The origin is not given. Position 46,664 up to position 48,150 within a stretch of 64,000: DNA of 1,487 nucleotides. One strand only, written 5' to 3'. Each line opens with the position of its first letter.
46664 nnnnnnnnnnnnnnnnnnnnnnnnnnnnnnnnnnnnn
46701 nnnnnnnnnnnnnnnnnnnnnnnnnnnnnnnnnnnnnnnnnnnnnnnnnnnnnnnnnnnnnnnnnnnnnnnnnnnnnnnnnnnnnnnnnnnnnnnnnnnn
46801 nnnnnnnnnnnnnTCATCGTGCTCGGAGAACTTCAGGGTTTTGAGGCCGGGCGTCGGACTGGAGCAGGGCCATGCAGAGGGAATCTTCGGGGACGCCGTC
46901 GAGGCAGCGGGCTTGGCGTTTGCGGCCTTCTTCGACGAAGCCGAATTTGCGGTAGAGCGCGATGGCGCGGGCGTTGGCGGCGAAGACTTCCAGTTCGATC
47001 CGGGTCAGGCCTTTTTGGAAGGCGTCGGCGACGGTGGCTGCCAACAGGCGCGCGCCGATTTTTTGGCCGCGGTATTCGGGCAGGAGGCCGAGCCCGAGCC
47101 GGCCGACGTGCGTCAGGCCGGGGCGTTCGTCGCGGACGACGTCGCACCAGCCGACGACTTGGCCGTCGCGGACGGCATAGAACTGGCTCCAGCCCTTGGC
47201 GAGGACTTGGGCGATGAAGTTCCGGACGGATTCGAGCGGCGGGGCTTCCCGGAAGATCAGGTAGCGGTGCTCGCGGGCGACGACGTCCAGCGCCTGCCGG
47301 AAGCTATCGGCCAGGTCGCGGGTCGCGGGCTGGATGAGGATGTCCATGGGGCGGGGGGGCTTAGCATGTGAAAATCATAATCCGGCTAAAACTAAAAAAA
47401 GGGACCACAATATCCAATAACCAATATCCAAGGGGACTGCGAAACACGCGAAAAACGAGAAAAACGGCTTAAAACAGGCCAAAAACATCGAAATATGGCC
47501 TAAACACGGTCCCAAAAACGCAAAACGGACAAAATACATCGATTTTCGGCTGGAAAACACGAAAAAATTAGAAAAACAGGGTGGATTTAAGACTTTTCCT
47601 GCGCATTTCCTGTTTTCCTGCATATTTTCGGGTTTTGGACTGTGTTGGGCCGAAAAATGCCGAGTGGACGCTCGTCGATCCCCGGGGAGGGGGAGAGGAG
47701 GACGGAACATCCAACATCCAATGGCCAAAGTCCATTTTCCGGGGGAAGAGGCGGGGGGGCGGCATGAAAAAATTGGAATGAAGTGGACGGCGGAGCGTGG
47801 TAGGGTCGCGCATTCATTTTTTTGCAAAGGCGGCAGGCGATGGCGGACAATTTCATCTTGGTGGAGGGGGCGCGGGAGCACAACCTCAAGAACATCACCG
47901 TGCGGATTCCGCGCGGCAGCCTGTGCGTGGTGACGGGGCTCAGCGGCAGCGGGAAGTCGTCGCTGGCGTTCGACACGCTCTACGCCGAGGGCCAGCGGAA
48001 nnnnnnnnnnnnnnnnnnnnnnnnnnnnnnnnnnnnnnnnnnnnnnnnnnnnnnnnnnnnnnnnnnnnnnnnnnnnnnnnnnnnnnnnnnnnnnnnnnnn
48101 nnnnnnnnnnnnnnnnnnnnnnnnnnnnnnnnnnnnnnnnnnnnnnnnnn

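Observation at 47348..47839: AT-rich intergenic island with 10-12-bp phased A-tracts and a long imperfect inverted repeat upstream of uvrA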

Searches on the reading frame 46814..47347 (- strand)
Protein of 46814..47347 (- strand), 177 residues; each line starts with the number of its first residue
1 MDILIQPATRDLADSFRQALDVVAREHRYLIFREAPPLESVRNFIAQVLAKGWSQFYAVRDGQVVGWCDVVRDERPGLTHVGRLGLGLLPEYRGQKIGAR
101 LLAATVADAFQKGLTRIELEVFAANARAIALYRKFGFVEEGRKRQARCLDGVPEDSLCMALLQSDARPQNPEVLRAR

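Call 10: search_protein_families(library=pfam, proteins=[window:46814-47347:-])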
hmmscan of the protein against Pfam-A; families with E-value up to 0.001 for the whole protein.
window:46814-47347:- (177 aa): 7 families
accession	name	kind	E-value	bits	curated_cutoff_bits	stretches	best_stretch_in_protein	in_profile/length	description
PF00583.31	Acetyltransf_1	-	3.3e-18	66.5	20.7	1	44-137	24-116/116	Acetyltransferase (GNAT) family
PF13508.13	Acetyltransf_7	-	2.7e-14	53.7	27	1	54-139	3-84/84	Acetyltransferase (GNAT) domain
PF13673.13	Acetyltransf_10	-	5.8e-10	39.7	23.6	1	48-148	25-118/128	Acetyltransferase (GNAT) domain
PF13302.13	Acetyltransf_3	-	2.5e-09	38.4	25.4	1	5-138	4-138/138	Acetyltransferase (GNAT) domain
PF13420.13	Acetyltransf_4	-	2.8e-05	24.6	24.3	1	35-152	31-149/155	Acetyltransferase (GNAT) domain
PF13523.12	Acetyltransf_8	-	0.00014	21.9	27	1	90-141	89-141/145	Acetyltransferase (GNAT) domain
PF13480.13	Acetyltransf_6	-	0.00044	20.9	22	1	13-119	28-134/143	Acetyltransferase (GNAT) domain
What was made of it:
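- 46814..47347 (-): GNAT-family N-acetyltransferase gene (177 aa). This is the gene the array travels with. Pfam Acetyltransf_1 at E 3e-18 (call 10).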

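Call 12: find_encoding_contigs(protein=window:46814-47347:-, flank=6000, max_places=6)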
Protein window:46814-47347:- (177 aa): 1 contig read that carries it; 1 place shown.
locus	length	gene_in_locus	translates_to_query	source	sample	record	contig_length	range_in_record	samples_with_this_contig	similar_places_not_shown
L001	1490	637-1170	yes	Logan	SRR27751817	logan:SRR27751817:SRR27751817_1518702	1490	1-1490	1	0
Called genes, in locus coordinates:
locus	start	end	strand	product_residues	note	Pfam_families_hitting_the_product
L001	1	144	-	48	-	?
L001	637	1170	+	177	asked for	PF13302:Acetyltransf_3, PF00583:Acetyltransf_1, PF13673:Acetyltransf_10, PF13508:Acetyltransf_7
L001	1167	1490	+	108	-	?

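Call 34: find_homologous_proteins(query=window:46814-47347:-, max_evalue=1e-30)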
Query window:46814-47347:- (177 aa): 364 proteins with E <= 1e-30 among 1033 candidates; the best 120 are listed.
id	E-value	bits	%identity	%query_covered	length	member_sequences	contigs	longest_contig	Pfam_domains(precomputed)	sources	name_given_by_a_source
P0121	1.2e-111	388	100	100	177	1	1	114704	PF13673.14,PF13302.14,PF13508.14,PF00583.32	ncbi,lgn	ncbi:MAG: N-acetyltransferase family protein [Kiritimatiellia bacterium]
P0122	4.0e-96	338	88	95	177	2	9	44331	PF13673.14,PF13420.14,PF13302.14,PF13508.14,PF00583.32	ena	-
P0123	3.1e-95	335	87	95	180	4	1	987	PF13673.14,PF13302.14,PF13508.14,PF00583.32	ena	-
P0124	8.5e-95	333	85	99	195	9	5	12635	PF13673.14,PF13420.14,PF13302.14,PF13508.14,PF00583.32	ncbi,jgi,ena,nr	ncbi:MAG TPA: GNAT family N-acetyltransferase [Kiritimatiellia bacterium]|nr:GNAT family N-acetyltra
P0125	3.5e-94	331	89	94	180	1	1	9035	PF13673.14,PF13420.14,PF13302.14,PF13508.14,PF00583.32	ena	-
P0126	8.6e-94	330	88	93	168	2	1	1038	PF13673.14,PF13302.14,PF13508.14,PF00583.32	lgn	-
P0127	1.0e-93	330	87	95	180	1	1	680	PF13673.14,PF13302.14,PF13508.14,PF00583.32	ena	-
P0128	1.2e-93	330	87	93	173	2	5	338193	PF13673.14,PF13302.14,PF13508.14,PF00583.32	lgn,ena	-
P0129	1.5e-93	329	87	94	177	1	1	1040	PF13673.14,PF13420.14,PF13302.14,PF13508.14,PF00583.32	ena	-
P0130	3.0e-93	328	87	95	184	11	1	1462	PF13673.14,PF13420.14,PF13302.14,PF13508.14,PF00583.32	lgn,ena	-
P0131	3.4e-93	328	86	95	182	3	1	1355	PF13673.14,PF13302.14,PF13508.14,PF00583.32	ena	-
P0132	5.3e-93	327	86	95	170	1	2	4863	PF13673.14,PF13420.14,PF13302.14,PF13508.14,PF00583.32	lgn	-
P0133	5.9e-93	327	88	93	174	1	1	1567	PF13673.14,PF13302.14,PF13508.14,PF00583.32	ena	-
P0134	8.8e-93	327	84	97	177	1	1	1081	PF13673.14,PF13420.14,PF13302.14,PF13508.14,PF00583.32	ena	-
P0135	1.0e-92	326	88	93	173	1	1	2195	PF13673.14,PF13420.14,PF13302.14,PF13508.14,PF00583.32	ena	-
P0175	5.4e-83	295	77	97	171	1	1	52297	PF13673.14,PF13420.14,PF13302.14,PF13508.14,PF00583.32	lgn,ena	-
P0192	9.0e-64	232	64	93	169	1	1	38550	PF13673.14,PF13420.14,PF13302.14,PF13508.14,PF00583.32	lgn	-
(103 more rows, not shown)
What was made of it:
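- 46814..47347 (-): Identical to an NCBI Kiritimatiellia MAG protein, P0121 (call 34).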

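Call 35: find_encoding_contigs(protein=P0122, flank=2500, max_places=8)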
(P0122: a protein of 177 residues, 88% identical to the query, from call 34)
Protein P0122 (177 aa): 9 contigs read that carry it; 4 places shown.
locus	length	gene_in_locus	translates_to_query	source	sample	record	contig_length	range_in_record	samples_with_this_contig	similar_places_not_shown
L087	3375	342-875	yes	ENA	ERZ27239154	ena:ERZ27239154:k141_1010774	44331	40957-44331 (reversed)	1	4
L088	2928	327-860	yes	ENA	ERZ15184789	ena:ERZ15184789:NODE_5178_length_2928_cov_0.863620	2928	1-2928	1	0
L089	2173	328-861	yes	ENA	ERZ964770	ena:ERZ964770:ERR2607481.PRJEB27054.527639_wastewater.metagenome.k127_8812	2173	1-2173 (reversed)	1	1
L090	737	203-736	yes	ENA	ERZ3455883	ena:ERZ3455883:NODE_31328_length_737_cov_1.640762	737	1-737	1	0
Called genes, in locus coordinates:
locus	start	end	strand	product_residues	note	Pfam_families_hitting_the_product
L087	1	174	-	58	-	?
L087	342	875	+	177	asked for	PF13302:Acetyltransf_3, PF13420:Acetyltransf_4 (weak), PF00583:Acetyltransf_1, PF13673:Acetyltransf_10, PF13508:Acetyltransf_7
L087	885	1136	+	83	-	-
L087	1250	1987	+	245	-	PF11392:AllH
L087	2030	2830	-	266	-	PF02673:BacA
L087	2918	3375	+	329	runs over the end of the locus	PF13432:TPR_16 (faint)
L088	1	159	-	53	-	?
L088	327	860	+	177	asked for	PF13302:Acetyltransf_3, PF13420:Acetyltransf_4 (weak), PF00583:Acetyltransf_1, PF13673:Acetyltransf_10, PF13508:Acetyltransf_7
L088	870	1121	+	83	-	-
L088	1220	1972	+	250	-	PF11392:AllH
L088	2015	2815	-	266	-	PF02673:BacA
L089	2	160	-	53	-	?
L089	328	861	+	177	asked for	PF13302:Acetyltransf_3, PF13420:Acetyltransf_4 (weak), PF00583:Acetyltransf_1, PF13673:Acetyltransf_10, PF13508:Acetyltransf_7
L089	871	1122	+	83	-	-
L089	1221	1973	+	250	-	PF11392:AllH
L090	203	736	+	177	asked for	PF13302:Acetyltransf_3, PF13420:Acetyltransf_4 (weak), PF00583:Acetyltransf_1, PF13673:Acetyltransf_10, PF13508:Acetyltransf_7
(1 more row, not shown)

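Call 36: find_encoding_contigs(protein=P0128, flank=2500, max_places=5)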
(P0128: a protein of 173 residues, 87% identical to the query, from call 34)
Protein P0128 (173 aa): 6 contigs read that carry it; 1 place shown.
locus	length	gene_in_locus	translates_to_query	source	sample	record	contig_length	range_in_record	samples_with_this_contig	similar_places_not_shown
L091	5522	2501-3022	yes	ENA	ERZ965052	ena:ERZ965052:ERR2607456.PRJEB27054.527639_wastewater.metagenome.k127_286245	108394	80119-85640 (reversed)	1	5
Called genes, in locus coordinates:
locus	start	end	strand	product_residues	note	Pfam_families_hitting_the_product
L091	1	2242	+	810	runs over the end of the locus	-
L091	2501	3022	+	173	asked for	PF13302:Acetyltransf_3, PF00583:Acetyltransf_1, PF13673:Acetyltransf_10, PF13508:Acetyltransf_7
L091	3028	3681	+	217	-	-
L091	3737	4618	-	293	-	-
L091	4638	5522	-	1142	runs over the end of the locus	-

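Call 37: find_encoding_contigs(protein=P0125, flank=2500, max_places=3)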
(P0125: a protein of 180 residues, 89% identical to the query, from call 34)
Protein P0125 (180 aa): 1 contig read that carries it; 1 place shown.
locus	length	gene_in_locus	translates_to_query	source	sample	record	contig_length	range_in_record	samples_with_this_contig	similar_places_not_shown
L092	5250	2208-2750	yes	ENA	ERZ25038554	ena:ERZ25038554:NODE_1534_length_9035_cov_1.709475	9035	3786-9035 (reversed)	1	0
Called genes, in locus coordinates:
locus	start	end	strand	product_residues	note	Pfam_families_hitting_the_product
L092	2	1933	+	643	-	?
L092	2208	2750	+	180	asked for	PF13302:Acetyltransf_3, PF13420:Acetyltransf_4 (weak), PF00583:Acetyltransf_1, PF13673:Acetyltransf_10, PF13508:Acetyltransf_7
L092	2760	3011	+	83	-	-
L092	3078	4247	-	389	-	PF00535:Glycos_transf_2, PF13641:Glyco_tranf_2_3, PF13632:Glyco_trans_2_3 (weak)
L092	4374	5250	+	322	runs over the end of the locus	PF00535:Glycos_transf_2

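Call 41: find_related_loci(query=window:46814-47347:-, collection=metagenome_contigs, flank=1500)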
Query window:46814-47347:- (177 aa) in metagenome_contigs; peptide patterns used: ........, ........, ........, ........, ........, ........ (x = any residue, [..] = any of these).
600 stretches matched a pattern (row limit reached: there are more); 502 encode a relative of the query (tblastn E <= 1e-3); the best 80 are kept; 80 distinct loci.
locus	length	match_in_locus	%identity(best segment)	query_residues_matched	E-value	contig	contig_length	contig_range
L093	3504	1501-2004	85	1-168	4e-95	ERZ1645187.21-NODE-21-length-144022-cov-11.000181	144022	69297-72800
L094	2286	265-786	80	1-171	9e-95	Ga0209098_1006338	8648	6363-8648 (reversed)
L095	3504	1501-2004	82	1-168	6e-93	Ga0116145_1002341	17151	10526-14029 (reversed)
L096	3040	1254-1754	81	1-167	1e-92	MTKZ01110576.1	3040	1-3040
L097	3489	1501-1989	46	1-162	1e-46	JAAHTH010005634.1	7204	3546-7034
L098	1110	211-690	44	1-160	4e-45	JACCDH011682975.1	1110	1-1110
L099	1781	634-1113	47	2-161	1e-43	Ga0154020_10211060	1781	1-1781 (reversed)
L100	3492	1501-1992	45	5-168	3e-40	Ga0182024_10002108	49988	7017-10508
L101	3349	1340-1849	48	1-169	2e-39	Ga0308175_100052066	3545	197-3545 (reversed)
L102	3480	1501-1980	45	3-162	2e-37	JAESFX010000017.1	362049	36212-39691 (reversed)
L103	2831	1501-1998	39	5-168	5e-26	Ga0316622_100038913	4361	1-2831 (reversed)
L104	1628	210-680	41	18-173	3e-25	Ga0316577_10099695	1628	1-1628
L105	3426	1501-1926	37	2-142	4e-22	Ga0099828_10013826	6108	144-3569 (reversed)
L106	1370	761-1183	38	3-142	4e-22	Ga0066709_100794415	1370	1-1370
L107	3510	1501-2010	35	2-169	8e-22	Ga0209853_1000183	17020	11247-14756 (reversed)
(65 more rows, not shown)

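Call 52: find_encoding_contigs(protein=P0175, flank=2000, max_places=3)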
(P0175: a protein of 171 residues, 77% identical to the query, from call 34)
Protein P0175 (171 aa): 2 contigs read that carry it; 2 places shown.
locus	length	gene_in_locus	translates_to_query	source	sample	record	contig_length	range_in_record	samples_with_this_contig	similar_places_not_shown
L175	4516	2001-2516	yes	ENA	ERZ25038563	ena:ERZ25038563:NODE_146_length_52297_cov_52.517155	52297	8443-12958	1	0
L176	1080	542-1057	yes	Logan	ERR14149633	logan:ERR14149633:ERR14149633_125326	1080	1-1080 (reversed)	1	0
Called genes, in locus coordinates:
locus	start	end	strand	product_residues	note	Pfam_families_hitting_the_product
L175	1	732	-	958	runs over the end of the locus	PF00005:ABC_tran (faint), PF02463:SMC_N (faint), PF03193:RsgA_GTPase (faint), PF13191:AAA_16 (faint), PF13304:AAA_21 (faint), PF13555:AAA_29 (faint), PF17760:UvrA_inter, PF17755:UvrA_DNA-bind, +1 more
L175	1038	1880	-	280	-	PF01374:Glyco_hydro_46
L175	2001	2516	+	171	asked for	PF13302:Acetyltransf_3, PF00583:Acetyltransf_1, PF13420:Acetyltransf_4 (weak), PF13673:Acetyltransf_10, PF13508:Acetyltransf_7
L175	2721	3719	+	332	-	PF00263:Secretin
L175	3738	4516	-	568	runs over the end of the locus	PF00528:BPD_transp_1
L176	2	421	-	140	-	?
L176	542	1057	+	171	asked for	PF13302:Acetyltransf_3, PF00583:Acetyltransf_1, PF13420:Acetyltransf_4 (weak), PF13673:Acetyltransf_10, PF13508:Acetyltransf_7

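Call 53: find_encoding_contigs(protein=P0192, flank=2000, max_places=3)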
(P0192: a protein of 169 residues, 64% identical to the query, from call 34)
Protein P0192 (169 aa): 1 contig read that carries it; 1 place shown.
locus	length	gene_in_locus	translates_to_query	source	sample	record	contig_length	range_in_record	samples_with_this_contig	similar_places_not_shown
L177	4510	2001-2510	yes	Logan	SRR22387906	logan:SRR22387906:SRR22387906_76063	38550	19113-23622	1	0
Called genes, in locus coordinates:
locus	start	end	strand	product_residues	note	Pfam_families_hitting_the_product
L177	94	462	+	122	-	-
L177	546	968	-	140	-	-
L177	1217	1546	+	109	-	PF11535:Calci_bind_CcbP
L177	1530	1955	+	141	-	-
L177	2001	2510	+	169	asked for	PF13302:Acetyltransf_3, PF13420:Acetyltransf_4 (weak), PF00583:Acetyltransf_1, PF13673:Acetyltransf_10, PF13508:Acetyltransf_7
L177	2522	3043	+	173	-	PF01928:CYTH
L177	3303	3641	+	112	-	-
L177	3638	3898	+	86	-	PF21742:DUF6868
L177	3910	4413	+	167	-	PF13302:Acetyltransf_3, PF00583:Acetyltransf_1, PF13673:Acetyltransf_10 (weak), PF13420:Acetyltransf_4, PF13508:Acetyltransf_7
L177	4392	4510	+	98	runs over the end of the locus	PF13783:DUF4177 (weak)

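Call 61: search_protein_families(library=ncbifam, proteins=[window:46814-47347:-, L091:2-2239:+], max_evalue=0.01)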
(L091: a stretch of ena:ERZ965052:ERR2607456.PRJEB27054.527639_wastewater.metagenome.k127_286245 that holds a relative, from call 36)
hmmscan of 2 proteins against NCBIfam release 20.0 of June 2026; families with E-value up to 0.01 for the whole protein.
window:46814-47347:- (177 aa): 22 families
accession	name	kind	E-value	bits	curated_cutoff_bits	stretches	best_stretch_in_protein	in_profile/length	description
TIGR01575.1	rimI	equivalog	9.5e-13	48.4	86.4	1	45-145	23-120/132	ribosomal protein S18-alanine N-acetyltransferase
NF040503.1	resist_ArsN1a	equivalog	3.6e-11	43.1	170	1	60-159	55-155/159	arsinothricin resistance N-acetyltransferase ArsN1 family A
NF007527.0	PRK10140.1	equivalog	9.9e-11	41.8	236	1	51-160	49-159/162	N-acetyltransferase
NF007025.1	PRK09491.1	equivalog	2.6e-08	33.9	173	1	85-161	67-143/145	ribosomal protein S18-alanine N-acetyltransferase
TIGR03585.1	PseH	equivalog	1.6e-07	31.5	93.1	1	58-146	56-142/156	UDP-4-amino-4,6-dideoxy-N-acetyl-beta-L-altrosamine N-acetyltransferase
NF049894.1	CG3035_N_ac_Glu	equivalog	4.2e-06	26.2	280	1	73-147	225-299/300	N-acetylglutamate synthase, CG3035 family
NF002959.0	PRK03624.1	equivalog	6.2e-06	26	124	1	86-142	78-134/147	GNAT family acetyltransferase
NF000225.3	AAC_6p_Strep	exception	1.3e-05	25.2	250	1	58-163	45-152/156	aminoglycoside 6'-N-acetyltransferase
NF053587.1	SpmdActasePaiA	equivalog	3.7e-05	23.6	250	1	91-142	101-152/172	spermidine/spermine N(1)-acetyltransferase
TIGR03448.1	mycothiol_MshD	equivalog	4.6e-05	22.9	163.1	1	57-139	203-287/294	mycothiol synthase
NF007530.0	PRK10146.1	equivalog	0.00026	21.3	142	1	44-136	38-132/144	aminoalkylphosphonate N-acetyltransferase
NF000487.1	stat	exception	0.00032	20.3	420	1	88-139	112-163/189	streptothricin N-acetyltransferase STAT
NF007853.0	PRK10562.1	equivalog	0.001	19.3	125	1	88-144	76-127/146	N-acetyltransferase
NF000048.1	AAC_6p_A40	exception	0.0023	17.4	400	1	43-139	62-156/184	aminoglycoside 6'-N-acetyltransferase AacA40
NF008212.0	PRK10975.1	equivalog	0.0027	17.6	219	1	62-137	148-220/232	dTDP-4-amino-4,6-dideoxy-D-galactose acyltransferase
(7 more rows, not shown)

L091:2-2239:+ (746 aa): 0 families

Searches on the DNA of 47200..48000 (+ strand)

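Call 6: search_rna_families(source=window, start=47200, end=48000, threshold=evalue, max_evalue=10)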
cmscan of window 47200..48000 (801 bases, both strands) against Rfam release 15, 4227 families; matches with E-value up to 10: 3.
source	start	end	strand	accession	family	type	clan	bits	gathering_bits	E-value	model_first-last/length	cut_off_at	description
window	47531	47636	+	RF04171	MIR1509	Gene; miRNA;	-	18.1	87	1.5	1-121/121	no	MIR1509 microRNA precursor family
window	47217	47310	+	RF01383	GRIK4_3p_UTR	Gene;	-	14.2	38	7.1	1-94/94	no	GRIK4 3 prime UTR element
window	47599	47706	-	RF01986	ZEB2_AS1_3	Gene; lncRNA;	-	12.5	55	5.6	1-100/100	no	ZEB2 antisense RNA 1 conserved region 3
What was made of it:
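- On Structured non-coding RNA: The best Rfam E-value is 1.5, far below the gathering score (call 6).
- No Rfam family (call 6).
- Tried and rejected: Rfam scan of 47200-48000 at E up to 10: only chance hits (call 6).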

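Call 84: search_dna_similar(query=window:47400-47745:+, collection=plasmids, mode=distant, max_evalue=0.001, max_rows=10)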
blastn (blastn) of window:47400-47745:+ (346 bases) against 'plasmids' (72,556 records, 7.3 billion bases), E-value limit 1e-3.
No match.

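Call 85: search_dna_similar(query=window:47400-47745:+, collection=phages, mode=distant, max_evalue=0.001, max_rows=10)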
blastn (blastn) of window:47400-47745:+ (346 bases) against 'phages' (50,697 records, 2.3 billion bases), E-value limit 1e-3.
No match.
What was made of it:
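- Tried and rejected: blastn against plasmids and phages: no match, though the low-complexity filter may hide weak similarity (calls 84, 85).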
